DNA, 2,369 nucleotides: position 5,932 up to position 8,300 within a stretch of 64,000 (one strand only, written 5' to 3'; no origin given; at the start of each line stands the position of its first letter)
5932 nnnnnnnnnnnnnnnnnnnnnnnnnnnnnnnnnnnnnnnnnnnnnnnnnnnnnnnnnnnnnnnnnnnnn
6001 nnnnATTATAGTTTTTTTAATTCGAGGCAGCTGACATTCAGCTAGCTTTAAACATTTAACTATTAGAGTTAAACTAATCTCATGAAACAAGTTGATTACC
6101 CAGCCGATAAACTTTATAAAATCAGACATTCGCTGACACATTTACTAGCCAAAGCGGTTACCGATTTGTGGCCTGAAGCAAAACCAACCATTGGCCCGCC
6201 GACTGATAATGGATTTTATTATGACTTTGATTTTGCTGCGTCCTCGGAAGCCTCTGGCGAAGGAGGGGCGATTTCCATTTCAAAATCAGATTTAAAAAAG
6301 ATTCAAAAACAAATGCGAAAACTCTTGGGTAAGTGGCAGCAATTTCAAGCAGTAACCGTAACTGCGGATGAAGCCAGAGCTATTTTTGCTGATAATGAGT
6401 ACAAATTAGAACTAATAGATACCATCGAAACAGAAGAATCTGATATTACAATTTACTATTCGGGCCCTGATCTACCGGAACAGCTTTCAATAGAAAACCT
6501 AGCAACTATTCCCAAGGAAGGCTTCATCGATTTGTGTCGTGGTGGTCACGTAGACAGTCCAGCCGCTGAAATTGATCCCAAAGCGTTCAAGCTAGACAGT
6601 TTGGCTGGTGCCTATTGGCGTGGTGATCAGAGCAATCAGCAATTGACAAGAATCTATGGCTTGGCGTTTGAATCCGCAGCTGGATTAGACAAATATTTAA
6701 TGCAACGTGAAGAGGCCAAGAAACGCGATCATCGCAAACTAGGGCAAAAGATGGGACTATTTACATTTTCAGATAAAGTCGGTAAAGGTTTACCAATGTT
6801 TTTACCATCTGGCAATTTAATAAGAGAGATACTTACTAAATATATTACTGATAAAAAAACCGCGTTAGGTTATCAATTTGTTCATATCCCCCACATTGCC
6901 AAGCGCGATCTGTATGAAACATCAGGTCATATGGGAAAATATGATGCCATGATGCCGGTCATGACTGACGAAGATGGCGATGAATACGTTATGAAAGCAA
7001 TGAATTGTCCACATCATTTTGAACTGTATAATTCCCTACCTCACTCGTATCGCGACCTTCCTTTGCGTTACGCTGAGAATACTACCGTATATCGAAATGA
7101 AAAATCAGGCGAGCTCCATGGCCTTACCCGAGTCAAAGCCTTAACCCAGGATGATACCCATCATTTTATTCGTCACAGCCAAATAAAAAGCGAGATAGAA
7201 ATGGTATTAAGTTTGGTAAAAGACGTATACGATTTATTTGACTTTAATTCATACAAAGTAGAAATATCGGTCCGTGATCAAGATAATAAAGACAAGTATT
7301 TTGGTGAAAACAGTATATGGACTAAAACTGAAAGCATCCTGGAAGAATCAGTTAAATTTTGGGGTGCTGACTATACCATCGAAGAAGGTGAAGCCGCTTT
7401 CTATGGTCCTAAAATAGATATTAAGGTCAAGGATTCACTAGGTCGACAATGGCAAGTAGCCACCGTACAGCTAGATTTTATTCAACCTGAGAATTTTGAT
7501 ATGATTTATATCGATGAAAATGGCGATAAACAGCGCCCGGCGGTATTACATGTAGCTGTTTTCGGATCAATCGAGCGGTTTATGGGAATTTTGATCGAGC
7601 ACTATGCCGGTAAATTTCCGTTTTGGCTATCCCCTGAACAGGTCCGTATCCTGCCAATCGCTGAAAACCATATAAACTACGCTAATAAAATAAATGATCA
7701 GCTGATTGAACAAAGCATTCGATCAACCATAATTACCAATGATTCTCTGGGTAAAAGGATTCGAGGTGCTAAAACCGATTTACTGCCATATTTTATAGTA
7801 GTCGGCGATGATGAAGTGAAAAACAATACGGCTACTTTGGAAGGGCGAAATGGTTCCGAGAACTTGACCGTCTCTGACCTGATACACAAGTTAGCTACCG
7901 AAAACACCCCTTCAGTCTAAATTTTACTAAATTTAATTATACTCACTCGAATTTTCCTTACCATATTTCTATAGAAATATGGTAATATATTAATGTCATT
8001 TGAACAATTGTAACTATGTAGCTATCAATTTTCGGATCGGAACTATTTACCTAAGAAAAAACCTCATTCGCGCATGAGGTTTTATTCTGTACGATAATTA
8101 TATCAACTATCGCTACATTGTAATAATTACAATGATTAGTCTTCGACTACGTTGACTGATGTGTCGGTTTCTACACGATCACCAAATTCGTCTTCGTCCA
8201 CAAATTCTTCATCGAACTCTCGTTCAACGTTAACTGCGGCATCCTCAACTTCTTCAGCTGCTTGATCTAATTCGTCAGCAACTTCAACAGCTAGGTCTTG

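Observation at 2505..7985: Identical 22-bp perfect palindrome inside the rnhB coding sequence and again downstream of thrS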

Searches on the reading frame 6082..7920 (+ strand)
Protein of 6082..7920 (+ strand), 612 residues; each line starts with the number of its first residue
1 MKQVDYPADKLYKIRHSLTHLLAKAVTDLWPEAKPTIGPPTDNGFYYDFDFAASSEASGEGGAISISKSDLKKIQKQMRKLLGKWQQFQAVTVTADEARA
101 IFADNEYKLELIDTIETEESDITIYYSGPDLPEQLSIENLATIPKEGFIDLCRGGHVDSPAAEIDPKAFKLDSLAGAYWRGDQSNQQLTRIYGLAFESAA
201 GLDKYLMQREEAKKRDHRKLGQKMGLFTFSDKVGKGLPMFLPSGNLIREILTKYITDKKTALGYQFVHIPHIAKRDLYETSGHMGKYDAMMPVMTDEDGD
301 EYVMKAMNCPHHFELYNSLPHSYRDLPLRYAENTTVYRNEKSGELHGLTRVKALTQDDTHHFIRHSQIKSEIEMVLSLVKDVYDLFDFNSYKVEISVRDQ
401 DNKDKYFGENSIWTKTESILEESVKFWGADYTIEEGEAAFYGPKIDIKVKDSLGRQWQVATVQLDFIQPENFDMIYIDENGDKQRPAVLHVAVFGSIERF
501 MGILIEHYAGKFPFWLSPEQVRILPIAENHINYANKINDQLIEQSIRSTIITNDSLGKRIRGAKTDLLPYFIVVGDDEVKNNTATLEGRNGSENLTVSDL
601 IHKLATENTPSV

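Call 41: find_homologous_proteins(query=window:6082-7920:+, max_evalue=1e-60)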
Query window:6082-7920:+ (612 aa): 8000 proteins with E <= 1e-60 among 8000 candidates; the best 120 are listed.
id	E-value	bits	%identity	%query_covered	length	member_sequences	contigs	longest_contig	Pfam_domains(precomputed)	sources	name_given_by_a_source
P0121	0.0e+0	1405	100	100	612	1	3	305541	PF03129.26,PF00587.31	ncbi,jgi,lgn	jgi:threonyl-tRNA synthetase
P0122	0.0e+0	1066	76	99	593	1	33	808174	PF03129.26,PF00587.31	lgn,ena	-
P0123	0.0e+0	1058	76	99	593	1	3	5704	PF03129.26,PF00587.31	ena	-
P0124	3.2e-297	1005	72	98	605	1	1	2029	PF03129.26,PF00587.31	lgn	-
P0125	1.2e-296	1003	72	99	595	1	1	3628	PF03129.26,PF00587.31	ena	-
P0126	3.4e-290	982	71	99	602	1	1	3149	PF03129.26,PF00587.31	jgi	jgi:threonyl-tRNA synthetase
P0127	6.0e-287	971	71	98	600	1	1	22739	PF03129.26,PF00587.31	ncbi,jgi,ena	-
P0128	1.1e-281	954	68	99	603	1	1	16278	PF03129.26,PF00587.31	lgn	-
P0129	1.7e-269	914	66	99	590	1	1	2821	PF03129.26,PF00587.31,PF07973.20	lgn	-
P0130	1.6e-231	788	59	98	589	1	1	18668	PF03129.26,PF00587.31,PF07973.20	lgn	-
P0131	4.6e-229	780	58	96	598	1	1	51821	PF03129.26,PF00587.31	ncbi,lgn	-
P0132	1.3e-228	779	59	97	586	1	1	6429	PF03129.26,PF00587.31,PF07973.20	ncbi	-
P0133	1.7e-227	775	60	94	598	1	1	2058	PF03129.26,PF00587.31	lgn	-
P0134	2.2e-227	775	59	98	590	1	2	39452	PF03129.26,PF00587.31,PF07973.20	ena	-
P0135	2.3e-227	774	60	98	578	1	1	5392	PF03129.26,PF00587.31,PF07973.20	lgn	-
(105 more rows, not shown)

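Call 42: find_encoding_contigs(protein=P0122, flank=10000, max_places=4)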
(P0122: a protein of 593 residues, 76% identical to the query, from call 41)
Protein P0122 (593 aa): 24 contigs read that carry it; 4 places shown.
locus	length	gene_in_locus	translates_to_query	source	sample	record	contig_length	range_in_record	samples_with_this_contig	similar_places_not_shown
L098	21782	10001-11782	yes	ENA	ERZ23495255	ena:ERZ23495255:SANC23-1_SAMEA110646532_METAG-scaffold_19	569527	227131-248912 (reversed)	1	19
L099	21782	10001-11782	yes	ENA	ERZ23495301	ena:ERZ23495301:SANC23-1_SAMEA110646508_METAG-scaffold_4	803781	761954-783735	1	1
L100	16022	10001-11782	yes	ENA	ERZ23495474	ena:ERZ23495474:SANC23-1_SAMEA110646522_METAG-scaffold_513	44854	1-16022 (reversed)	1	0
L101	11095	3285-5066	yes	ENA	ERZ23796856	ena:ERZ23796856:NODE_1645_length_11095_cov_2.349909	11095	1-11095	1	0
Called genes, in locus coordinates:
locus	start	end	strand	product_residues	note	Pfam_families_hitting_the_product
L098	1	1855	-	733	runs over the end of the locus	PF02463:SMC_N, PF13175:AAA_15, PF13476:AAA_23, PF13304:AAA_21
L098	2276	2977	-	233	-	PF22935:RM44_endonuclase, PF14622:Ribonucleas_3_3, PF00636:Ribonuclease_3, PF00035:dsrm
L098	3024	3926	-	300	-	PF01029:NusB, PF00293:NUDIX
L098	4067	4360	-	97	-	PF01783:Ribosomal_L32p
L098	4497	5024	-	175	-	-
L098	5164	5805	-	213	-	PF01351:RNase_HII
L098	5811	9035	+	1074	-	PF02811:PHP, PF07733:DNA_pol3_alpha, PF17657:DNA_pol3_finger, PF14579:HHH_6, PF01336:tRNA_anti-codon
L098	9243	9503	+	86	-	-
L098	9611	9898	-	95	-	-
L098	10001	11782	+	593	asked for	PF00587:tRNA-synt_2b, PF03129:HGTP_anticodon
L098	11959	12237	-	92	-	-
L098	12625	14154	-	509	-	PF00239:Resolvase, PF07508:Recombinase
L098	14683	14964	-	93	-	-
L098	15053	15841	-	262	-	-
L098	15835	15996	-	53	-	-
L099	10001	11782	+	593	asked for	PF00587:tRNA-synt_2b, PF03129:HGTP_anticodon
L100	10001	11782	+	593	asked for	PF00587:tRNA-synt_2b, PF03129:HGTP_anticodon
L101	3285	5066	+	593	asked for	PF00587:tRNA-synt_2b, PF03129:HGTP_anticodon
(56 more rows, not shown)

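Call 62: find_encoding_contigs(protein=P0123, flank=4000, max_places=2)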
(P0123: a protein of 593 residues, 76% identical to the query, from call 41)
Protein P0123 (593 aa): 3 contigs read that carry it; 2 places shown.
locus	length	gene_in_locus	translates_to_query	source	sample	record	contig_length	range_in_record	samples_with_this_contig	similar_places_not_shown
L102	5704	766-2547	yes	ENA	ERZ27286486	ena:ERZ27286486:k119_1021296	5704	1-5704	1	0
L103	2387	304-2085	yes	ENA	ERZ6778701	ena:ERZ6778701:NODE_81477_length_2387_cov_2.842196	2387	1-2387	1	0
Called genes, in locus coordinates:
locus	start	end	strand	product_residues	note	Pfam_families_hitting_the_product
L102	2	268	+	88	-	?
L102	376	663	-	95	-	-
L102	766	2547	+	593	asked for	PF00587:tRNA-synt_2b, PF03129:HGTP_anticodon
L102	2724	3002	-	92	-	-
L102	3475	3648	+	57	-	-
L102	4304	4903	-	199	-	PF01641:SelR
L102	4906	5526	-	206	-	PF02469:Fasciclin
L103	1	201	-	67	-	?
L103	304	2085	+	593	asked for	PF00587:tRNA-synt_2b, PF03129:HGTP_anticodon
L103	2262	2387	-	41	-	?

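Call 63: find_encoding_contigs(protein=P0125, flank=4000, max_places=2)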
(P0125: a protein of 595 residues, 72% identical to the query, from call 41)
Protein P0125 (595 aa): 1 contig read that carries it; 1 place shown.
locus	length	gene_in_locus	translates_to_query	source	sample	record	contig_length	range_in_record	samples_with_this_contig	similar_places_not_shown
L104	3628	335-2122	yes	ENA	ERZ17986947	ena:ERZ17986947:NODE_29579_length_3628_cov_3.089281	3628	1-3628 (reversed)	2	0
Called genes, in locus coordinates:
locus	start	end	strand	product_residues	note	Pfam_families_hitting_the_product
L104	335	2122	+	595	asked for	PF00587:tRNA-synt_2b, PF03129:HGTP_anticodon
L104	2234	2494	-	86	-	-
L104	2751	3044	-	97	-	-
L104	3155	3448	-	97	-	-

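Call 64: find_encoding_contigs(protein=P0126, flank=4000, max_places=2)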
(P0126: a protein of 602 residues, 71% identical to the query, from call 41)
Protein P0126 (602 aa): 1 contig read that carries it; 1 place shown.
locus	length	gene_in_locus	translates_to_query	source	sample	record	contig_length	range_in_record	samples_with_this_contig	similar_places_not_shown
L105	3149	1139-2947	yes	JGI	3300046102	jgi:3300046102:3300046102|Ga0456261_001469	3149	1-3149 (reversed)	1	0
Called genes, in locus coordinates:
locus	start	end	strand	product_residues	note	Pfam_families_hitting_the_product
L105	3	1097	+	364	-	?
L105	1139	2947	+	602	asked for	PF00587:tRNA-synt_2b, PF03129:HGTP_anticodon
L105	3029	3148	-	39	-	?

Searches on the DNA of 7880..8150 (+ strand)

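Call 74: search_rna_families(source=window, start=7880, end=8150, threshold=evalue, max_evalue=1)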
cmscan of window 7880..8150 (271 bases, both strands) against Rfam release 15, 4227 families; matches with E-value up to 1: 2.
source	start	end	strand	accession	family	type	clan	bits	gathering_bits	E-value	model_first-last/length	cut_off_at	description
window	8027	8090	+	RF02064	STnc370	Gene; sRNA;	-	28.7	54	0.043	1-71/71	no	Enterobacterial sRNA STnc370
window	7952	7991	-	RF00103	mir-1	Gene; miRNA;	-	19.1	45.6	0.15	1-79/79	no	mir-1 microRNA precursor family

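Call 80: search_dna_similar(query=window:7945-7998:+, collection=phages, mode=distant, max_evalue=1, max_rows=10)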
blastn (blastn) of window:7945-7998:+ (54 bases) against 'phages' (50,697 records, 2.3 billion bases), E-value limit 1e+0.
Records with a match: 4; places in all: 4; records where one place covers at least 80% of the query: 0.
Best place of each record, by identity: 80-90% 4.
By first word of the organism name: Aeromonas 4.
By host as written in the record: Aeromonas hydrophila;Aeromonas hydrophilla 2; Aeromonas hydrophila 2.
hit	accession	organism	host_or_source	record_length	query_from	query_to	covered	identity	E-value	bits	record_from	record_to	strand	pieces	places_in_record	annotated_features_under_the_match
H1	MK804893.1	Aeromonas phage 2L372D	Aeromonas hydrophila;Aeromonas ...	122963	19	47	54%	89.7%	1e-1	40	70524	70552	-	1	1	none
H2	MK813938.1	Aeromonas phage 2L372X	Aeromonas hydrophila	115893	19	47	54%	89.7%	1e-1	40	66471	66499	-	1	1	none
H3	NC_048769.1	Aeromonas phage 2L372D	Aeromonas hydrophila;Aeromonas ...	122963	19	47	54%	89.7%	1e-1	40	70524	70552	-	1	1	none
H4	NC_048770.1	Aeromonas phage 2L372X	Aeromonas hydrophila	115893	19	47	54%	89.7%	1e-1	40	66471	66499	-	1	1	none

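Call 81: search_dna_similar(query=window:7945-7998:+, collection=plasmids, mode=distant, max_evalue=1, max_rows=10)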
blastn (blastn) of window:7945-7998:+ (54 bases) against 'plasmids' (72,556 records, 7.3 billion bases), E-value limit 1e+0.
Records with a match: 1; places in all: 1; records where one place covers at least 80% of the query: 0.
Best place of each record, by identity: 80-90% 1.
By first word of the organism name: Paraclostridium 1.
By predicted mobility (MOB-suite, as given by PLSDB): non-mobilizable 1.
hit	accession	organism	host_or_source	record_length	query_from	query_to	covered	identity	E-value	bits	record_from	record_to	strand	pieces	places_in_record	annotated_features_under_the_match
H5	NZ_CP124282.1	Paraclostridium sordellii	Procyon lotor,whole organism,intestine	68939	18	48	57%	87.1%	3e-1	39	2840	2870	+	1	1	none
